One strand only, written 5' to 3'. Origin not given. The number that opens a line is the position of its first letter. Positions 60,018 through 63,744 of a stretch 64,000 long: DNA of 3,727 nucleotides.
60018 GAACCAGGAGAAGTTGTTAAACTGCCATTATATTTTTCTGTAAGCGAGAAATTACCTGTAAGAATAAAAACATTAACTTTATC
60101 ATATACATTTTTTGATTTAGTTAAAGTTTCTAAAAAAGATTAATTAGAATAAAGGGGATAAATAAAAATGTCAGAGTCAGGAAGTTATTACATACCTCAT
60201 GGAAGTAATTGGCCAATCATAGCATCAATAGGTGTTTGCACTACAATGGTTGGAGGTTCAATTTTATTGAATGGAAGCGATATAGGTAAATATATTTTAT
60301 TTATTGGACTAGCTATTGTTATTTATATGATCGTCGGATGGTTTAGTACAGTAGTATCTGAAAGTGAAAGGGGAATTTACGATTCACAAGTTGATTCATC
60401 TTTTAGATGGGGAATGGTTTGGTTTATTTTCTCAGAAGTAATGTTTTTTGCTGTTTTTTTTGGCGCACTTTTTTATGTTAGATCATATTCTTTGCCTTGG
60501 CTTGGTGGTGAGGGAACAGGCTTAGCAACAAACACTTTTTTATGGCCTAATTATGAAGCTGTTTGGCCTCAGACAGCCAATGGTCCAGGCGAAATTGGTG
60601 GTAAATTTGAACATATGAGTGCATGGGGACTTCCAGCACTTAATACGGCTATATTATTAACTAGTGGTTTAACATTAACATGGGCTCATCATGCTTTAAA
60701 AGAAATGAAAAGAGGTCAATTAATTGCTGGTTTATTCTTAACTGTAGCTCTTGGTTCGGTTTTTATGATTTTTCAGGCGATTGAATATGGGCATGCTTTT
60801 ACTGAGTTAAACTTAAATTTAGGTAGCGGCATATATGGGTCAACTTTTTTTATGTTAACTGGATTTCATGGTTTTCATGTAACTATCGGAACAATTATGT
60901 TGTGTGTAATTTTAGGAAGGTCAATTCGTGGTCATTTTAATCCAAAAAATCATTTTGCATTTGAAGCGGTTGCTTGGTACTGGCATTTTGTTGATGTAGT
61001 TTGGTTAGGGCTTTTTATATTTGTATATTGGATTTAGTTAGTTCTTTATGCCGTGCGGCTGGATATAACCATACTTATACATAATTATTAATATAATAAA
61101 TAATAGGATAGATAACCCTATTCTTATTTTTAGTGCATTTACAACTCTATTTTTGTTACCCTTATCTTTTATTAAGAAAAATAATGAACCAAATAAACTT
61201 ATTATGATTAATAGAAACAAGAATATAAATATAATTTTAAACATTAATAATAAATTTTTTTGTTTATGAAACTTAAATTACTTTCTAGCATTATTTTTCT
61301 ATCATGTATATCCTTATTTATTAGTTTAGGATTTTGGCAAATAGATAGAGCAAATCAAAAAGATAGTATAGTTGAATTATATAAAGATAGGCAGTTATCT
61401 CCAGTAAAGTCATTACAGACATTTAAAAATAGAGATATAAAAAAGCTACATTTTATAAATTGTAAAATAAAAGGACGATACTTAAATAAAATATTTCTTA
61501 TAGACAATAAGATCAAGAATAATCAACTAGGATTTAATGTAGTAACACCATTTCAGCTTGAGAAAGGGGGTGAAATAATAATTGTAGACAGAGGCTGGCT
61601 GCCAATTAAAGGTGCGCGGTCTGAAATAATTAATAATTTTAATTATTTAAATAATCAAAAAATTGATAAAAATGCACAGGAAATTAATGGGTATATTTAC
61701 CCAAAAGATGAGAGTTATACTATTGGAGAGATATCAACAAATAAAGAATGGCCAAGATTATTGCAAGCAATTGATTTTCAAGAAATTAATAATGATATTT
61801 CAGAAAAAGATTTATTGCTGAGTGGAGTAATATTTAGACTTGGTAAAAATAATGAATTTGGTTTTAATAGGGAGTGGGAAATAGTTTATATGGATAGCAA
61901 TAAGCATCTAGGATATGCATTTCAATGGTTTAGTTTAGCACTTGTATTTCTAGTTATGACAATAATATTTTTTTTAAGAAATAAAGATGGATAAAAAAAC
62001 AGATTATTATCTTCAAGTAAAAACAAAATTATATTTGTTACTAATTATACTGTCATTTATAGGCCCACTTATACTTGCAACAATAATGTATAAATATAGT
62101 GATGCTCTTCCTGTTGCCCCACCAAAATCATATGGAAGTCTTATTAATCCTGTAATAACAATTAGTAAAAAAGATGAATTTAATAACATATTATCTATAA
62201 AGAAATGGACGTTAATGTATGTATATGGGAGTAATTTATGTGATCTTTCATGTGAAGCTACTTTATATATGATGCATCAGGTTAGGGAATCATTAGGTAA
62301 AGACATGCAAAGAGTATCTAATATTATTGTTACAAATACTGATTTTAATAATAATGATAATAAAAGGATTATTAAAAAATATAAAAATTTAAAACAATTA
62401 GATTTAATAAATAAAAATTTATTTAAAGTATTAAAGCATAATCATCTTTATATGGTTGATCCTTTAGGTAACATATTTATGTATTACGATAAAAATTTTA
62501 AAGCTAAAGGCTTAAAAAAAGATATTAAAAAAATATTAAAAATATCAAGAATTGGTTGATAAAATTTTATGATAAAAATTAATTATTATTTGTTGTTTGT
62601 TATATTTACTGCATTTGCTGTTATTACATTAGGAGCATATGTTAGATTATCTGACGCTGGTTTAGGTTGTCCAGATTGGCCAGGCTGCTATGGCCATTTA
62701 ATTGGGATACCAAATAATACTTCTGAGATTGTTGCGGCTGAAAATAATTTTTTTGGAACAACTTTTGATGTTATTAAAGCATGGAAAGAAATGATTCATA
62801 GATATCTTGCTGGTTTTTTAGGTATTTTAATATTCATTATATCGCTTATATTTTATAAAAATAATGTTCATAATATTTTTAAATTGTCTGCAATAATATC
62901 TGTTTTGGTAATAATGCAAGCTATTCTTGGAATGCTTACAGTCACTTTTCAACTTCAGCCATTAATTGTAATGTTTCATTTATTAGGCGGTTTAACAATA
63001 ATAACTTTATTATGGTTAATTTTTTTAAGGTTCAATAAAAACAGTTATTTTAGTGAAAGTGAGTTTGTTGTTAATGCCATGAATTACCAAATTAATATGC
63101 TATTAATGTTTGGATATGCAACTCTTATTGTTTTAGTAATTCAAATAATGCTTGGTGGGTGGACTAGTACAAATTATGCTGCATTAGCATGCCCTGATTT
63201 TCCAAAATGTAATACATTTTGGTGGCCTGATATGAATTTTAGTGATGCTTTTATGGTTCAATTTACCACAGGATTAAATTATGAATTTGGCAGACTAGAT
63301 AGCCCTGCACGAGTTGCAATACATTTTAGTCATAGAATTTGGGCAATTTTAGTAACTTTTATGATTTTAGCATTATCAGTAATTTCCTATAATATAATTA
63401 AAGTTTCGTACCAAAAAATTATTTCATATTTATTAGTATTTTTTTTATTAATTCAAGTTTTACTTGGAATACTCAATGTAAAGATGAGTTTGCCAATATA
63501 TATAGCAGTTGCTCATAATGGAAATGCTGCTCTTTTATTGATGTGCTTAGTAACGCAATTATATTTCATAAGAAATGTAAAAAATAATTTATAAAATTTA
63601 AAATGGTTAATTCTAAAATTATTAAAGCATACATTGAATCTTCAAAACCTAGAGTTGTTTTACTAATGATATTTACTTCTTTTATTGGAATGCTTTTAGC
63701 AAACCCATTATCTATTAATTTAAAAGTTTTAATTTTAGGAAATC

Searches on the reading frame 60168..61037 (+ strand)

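Call 91: search_protein_families(library=pfam, proteins=[window:60168-61037:+], max_evalue=0.00001)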
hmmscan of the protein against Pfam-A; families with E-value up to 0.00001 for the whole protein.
window:60168-61037:+ (289 aa): 1 family
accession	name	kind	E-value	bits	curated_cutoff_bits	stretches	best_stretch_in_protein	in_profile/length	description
PF00510.24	COX3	-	2.5e-58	198.4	23.8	2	148-288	119-255/258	Cytochrome c oxidase subunit III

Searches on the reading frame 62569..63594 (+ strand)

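Call 91: search_protein_families(library=pfam, proteins=[window:62569-63594:+], max_evalue=0.00001)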
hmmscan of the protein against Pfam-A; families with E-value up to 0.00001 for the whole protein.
window:62569-63594:+ (341 aa): 1 family
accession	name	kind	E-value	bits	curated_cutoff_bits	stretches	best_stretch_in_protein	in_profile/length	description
PF02628.20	COX15-CtaA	-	8.3e-70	235.8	29.9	1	6-328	2-322/322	Cytochrome oxidase assembly protein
